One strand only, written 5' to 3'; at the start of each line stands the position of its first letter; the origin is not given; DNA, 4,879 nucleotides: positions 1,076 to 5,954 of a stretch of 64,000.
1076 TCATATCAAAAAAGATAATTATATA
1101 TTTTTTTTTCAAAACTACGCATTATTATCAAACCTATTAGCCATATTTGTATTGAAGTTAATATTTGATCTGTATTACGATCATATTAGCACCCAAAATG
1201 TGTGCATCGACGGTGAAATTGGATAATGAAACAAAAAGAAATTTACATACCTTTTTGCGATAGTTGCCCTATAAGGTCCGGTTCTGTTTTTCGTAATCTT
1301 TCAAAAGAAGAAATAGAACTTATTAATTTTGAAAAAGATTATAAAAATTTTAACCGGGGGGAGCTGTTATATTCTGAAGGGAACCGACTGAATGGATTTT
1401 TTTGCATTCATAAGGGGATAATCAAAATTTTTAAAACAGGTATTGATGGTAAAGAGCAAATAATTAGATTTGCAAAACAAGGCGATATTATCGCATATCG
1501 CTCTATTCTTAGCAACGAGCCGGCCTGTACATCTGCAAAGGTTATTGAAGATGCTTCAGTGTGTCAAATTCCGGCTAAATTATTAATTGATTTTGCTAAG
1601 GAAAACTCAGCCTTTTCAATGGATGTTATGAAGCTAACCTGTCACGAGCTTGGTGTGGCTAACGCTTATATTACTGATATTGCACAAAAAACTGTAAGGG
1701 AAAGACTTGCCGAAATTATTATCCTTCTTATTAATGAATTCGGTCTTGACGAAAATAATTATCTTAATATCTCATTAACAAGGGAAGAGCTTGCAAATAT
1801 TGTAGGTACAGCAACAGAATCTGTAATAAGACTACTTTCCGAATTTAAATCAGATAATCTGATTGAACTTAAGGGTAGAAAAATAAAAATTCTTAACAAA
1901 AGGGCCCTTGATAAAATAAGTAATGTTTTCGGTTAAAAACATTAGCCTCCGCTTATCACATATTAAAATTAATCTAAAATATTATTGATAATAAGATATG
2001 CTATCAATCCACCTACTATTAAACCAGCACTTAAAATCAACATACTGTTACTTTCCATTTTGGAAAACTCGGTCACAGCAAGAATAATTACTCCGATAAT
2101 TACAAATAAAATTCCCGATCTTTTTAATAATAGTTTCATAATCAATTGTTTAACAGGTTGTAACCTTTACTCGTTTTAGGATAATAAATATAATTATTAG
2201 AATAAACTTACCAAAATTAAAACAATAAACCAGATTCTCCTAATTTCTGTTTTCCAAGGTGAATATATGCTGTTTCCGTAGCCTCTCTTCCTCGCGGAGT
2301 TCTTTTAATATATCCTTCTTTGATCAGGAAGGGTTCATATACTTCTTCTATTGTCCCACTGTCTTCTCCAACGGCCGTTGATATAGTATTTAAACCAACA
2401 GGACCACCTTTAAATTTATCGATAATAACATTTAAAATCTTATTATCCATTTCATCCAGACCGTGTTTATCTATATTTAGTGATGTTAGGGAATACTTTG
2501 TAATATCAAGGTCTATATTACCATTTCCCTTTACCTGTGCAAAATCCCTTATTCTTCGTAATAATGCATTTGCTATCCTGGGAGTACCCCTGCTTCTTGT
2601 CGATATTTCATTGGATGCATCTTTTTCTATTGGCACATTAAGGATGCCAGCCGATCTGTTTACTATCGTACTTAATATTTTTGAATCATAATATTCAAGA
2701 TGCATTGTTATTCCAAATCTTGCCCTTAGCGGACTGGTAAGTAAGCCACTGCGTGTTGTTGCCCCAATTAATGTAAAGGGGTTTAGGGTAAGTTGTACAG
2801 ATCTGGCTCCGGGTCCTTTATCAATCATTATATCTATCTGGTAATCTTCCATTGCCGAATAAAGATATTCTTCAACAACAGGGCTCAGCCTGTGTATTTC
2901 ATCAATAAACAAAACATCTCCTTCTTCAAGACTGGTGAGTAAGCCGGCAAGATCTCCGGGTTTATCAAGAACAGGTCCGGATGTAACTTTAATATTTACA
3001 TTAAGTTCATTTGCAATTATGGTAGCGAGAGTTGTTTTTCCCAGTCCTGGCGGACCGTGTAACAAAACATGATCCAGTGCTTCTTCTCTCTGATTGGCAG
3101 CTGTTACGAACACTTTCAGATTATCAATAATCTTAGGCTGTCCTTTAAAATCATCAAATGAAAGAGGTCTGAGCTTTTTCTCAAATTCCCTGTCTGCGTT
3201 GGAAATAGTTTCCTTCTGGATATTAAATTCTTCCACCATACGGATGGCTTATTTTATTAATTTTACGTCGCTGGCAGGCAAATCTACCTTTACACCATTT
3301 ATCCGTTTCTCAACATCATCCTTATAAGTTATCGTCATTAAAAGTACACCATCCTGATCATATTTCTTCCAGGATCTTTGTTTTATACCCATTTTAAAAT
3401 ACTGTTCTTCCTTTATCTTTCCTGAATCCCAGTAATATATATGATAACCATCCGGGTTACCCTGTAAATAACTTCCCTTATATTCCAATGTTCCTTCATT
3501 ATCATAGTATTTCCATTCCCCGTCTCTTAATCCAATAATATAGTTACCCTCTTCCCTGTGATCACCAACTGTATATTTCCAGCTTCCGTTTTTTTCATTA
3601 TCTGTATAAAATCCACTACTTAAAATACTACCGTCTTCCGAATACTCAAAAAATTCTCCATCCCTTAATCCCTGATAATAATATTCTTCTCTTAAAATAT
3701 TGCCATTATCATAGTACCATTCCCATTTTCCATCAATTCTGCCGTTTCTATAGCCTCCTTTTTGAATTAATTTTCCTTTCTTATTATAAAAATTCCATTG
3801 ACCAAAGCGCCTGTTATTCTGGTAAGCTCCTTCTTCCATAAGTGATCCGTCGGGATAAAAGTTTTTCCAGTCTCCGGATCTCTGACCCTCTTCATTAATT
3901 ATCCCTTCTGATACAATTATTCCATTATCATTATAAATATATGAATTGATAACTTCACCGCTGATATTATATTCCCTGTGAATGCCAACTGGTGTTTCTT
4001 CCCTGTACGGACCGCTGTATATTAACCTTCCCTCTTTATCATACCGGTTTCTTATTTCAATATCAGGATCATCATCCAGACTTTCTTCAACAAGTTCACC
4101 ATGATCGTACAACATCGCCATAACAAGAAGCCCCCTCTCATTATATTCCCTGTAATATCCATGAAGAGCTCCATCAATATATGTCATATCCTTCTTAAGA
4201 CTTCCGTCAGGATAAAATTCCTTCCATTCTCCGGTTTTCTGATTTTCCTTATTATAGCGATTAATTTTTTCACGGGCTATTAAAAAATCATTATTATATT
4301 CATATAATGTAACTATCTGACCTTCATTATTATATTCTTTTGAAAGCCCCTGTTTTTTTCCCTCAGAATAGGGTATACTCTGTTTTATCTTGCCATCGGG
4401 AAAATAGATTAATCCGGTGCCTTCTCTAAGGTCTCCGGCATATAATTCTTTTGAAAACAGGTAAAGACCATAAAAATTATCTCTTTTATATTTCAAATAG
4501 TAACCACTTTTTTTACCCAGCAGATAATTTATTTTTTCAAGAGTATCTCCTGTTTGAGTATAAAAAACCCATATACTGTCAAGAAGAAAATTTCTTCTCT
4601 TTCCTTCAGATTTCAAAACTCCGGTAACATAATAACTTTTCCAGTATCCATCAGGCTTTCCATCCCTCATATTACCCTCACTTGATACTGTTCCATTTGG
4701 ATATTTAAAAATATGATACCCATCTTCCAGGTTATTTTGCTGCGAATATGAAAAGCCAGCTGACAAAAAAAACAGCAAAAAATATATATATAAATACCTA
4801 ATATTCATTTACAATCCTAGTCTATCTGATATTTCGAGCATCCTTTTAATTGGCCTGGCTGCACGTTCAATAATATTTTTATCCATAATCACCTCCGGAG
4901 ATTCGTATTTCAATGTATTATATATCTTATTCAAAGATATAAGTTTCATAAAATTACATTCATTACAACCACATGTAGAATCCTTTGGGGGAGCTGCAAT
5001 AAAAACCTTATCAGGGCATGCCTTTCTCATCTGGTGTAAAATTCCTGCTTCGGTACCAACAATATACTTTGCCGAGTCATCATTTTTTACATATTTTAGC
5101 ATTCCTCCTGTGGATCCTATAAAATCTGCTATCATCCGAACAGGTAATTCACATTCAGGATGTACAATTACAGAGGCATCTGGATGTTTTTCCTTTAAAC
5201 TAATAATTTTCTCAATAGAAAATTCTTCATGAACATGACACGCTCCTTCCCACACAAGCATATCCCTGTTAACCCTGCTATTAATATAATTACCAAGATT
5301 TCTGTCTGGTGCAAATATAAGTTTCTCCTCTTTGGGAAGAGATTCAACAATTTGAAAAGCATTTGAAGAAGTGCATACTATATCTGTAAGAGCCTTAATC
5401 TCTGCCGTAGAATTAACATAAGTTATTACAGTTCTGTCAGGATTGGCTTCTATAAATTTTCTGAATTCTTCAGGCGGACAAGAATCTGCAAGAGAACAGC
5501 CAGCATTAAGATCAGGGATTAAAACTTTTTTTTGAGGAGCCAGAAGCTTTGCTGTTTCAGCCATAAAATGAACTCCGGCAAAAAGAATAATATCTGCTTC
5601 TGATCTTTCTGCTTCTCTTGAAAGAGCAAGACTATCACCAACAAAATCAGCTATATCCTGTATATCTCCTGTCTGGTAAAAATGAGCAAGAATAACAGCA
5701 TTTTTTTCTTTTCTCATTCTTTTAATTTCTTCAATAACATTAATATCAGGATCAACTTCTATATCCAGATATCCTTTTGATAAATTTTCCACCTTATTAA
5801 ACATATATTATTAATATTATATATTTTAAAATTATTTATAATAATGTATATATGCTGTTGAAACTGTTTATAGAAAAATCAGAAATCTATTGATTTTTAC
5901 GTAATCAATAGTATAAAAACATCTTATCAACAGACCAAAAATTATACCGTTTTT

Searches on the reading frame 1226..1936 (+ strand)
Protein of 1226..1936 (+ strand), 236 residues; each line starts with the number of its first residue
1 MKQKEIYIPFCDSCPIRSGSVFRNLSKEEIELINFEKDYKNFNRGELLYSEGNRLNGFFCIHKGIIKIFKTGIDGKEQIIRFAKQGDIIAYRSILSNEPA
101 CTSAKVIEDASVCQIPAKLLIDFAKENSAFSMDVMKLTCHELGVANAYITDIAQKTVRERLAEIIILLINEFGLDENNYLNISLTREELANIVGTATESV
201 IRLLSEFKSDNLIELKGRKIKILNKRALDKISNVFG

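Call 64: search_protein_families(library=pfam, proteins=[window:1226-1936:+], max_evalue=0.00001)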
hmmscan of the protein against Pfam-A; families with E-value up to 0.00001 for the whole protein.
window:1226-1936:+ (236 aa): 2 families
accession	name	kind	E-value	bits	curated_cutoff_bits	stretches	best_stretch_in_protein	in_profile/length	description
PF00027.35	cNMP_binding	-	1.1e-18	67.5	27.5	1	40-126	2-88/89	Cyclic nucleotide-binding domain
PF13545.12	HTH_Crp_2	-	1.1e-15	57.8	27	1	159-230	1-69/70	Crp-like helix-turn-helix domain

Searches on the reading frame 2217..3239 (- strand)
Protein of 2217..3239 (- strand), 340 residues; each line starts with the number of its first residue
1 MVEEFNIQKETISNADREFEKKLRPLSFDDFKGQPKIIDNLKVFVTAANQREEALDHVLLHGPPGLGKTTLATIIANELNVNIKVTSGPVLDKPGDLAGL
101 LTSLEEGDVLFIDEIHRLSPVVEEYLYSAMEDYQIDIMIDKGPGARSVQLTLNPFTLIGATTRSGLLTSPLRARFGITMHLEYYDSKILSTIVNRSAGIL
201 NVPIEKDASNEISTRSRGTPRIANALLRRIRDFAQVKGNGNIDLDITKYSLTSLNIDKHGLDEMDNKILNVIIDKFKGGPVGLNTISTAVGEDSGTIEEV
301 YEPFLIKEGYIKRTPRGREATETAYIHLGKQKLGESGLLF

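Call 64: search_protein_families(library=pfam, proteins=[window:2217-3239:-], max_evalue=0.00001)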
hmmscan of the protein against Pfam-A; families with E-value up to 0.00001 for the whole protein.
window:2217-3239:- (340 aa): 6 families
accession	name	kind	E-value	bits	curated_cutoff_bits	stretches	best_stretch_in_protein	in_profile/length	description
PF05496.18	RuvB_N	-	3.3e-78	261.4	27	1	23-181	1-159/159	Holliday junction DNA helicase RuvB P-loop domain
PF17864.7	AAA_lid_4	-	5.4e-29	100.2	27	1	184-257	1-74/74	RuvB AAA lid domain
PF05491.19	RuvB_C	-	4.9e-27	94.1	24.7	1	259-328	2-71/72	RuvB C-terminal winged helix domain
PF00004.35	AAA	-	2.2e-21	77.1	21.2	1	58-182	1-130/131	ATPase family associated with various cellular activities (AAA)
PF07728.20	AAA_5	-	3.3e-09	37.3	22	0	100-175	60-139/139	AAA domain (dynein-related subfamily)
PF07726.17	AAA_3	-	5.3e-06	26.8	27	0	57-138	1-94/131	ATPase family associated with various cellular activities (AAA)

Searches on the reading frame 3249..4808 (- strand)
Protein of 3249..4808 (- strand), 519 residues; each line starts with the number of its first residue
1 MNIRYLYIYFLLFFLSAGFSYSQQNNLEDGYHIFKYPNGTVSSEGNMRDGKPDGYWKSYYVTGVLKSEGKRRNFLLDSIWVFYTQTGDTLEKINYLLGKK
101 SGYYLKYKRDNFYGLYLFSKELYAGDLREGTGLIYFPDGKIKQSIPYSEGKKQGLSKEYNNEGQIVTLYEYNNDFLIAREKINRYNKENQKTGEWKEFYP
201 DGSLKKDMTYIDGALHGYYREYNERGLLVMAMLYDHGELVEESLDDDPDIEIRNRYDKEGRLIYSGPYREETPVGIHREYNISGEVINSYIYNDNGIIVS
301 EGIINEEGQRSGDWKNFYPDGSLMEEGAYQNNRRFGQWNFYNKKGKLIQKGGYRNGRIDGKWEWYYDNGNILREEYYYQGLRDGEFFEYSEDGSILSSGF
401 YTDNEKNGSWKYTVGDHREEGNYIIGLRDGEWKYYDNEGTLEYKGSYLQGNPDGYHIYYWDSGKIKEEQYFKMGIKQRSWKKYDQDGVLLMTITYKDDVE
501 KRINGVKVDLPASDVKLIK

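Call 64: search_protein_families(library=pfam, proteins=[window:3249-4808:-], max_evalue=0.00001)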
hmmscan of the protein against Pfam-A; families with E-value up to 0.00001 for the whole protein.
window:3249-4808:- (519 aa): 1 family
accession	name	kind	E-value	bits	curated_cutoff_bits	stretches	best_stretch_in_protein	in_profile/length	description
PF07661.19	MORN_2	-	5.1e-34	112.7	29.6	0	191-212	1-22/22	MORN repeat variant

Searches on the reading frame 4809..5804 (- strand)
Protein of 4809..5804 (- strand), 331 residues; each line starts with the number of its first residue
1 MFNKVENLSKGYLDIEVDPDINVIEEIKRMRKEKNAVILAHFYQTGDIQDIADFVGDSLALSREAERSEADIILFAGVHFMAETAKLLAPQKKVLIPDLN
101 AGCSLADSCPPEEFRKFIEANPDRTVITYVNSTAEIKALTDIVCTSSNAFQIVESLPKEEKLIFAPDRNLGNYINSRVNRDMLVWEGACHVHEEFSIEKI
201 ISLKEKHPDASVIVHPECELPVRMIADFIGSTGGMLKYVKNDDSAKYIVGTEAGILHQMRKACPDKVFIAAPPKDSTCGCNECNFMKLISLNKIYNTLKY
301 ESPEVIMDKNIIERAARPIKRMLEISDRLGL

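Call 64: search_protein_families(library=pfam, proteins=[window:4809-5804:-], max_evalue=0.00001)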
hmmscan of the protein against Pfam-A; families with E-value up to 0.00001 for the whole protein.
window:4809-5804:- (331 aa): 1 family
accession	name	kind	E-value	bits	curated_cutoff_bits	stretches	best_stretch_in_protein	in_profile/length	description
PF02445.21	NadA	-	8.4e-123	409.6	27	1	25-324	1-295/295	Quinolinate synthetase A protein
